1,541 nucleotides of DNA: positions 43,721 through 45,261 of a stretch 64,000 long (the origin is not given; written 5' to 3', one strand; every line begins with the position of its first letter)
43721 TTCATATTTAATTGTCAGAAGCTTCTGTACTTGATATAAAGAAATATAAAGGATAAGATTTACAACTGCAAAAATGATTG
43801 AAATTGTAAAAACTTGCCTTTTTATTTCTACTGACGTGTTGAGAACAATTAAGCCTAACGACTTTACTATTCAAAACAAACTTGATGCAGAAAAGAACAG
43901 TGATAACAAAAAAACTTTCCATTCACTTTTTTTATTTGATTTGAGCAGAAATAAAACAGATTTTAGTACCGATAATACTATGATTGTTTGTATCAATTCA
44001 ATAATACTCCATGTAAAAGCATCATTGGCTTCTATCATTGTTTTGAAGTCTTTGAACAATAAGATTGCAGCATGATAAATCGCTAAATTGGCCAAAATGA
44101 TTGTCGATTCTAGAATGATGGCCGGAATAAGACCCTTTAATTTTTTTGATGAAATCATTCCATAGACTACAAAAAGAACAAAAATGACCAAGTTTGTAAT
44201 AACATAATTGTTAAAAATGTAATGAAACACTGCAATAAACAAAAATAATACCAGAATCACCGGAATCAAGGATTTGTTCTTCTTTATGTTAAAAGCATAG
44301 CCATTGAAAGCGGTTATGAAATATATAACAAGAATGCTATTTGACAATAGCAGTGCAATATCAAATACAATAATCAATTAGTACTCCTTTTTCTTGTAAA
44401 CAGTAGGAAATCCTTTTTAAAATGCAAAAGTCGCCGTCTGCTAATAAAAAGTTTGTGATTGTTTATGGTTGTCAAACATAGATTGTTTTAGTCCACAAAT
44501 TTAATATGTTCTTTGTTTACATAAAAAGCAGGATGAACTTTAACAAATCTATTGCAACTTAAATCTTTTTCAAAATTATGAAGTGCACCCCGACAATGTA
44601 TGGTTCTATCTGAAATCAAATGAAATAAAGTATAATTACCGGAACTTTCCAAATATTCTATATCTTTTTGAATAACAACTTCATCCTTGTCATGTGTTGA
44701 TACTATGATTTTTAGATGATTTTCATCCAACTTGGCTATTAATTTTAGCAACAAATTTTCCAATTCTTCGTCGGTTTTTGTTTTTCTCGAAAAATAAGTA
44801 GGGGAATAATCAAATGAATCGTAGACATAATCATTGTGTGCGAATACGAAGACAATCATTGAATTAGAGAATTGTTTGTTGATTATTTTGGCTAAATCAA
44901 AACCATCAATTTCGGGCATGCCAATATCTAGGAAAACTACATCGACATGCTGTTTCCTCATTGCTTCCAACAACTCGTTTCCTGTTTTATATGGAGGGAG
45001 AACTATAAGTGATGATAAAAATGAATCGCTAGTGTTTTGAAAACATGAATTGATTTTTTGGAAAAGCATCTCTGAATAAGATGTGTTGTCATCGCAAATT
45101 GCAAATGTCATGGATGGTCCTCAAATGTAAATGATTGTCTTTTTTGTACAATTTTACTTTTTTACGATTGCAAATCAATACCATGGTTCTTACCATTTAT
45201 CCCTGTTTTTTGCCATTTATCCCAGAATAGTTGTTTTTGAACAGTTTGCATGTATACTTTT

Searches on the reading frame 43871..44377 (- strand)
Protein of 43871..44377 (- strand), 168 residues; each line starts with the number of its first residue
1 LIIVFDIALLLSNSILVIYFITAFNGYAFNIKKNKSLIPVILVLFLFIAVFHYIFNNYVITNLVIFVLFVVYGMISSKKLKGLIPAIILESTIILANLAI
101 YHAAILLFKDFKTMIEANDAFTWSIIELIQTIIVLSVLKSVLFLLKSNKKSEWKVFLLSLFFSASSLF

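Call 3: search_protein_families(library=pfam, proteins=[window:43871-44377:-], max_evalue=1)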
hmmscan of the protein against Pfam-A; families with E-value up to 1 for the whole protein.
window:43871-44377:- (168 aa): 1 family
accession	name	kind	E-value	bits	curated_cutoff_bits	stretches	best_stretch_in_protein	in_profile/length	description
PF11188.13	DUF2975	-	0.013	15.9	27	1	93-145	23-75/130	Protein of unknown function (DUF2975)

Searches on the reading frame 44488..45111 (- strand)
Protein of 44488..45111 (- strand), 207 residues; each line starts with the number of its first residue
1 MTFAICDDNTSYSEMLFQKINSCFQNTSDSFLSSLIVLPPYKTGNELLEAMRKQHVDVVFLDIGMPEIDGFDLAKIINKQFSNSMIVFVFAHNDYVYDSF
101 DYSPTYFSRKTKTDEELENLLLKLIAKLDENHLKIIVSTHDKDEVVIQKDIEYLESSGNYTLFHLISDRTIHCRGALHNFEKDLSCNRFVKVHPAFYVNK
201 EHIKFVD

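Call 3: search_protein_families(library=pfam, proteins=[window:44488-45111:-], max_evalue=1)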
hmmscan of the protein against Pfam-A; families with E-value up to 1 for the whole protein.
window:44488-45111:- (207 aa): 3 families
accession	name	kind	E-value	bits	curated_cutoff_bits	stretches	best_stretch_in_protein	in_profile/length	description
PF00072.30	Response_reg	-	3.6e-12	46.9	30.2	1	41-98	28-87/111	Response regulator receiver domain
PF04397.21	LytTR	-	1.2e-08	35.5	22.6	1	147-206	7-65/98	LytTr DNA-binding domain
PF21787.3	TNP-like_RNaseH_N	-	0.016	16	24.6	1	105-145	88-128/137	TNP-like, RNase H N-terminal domain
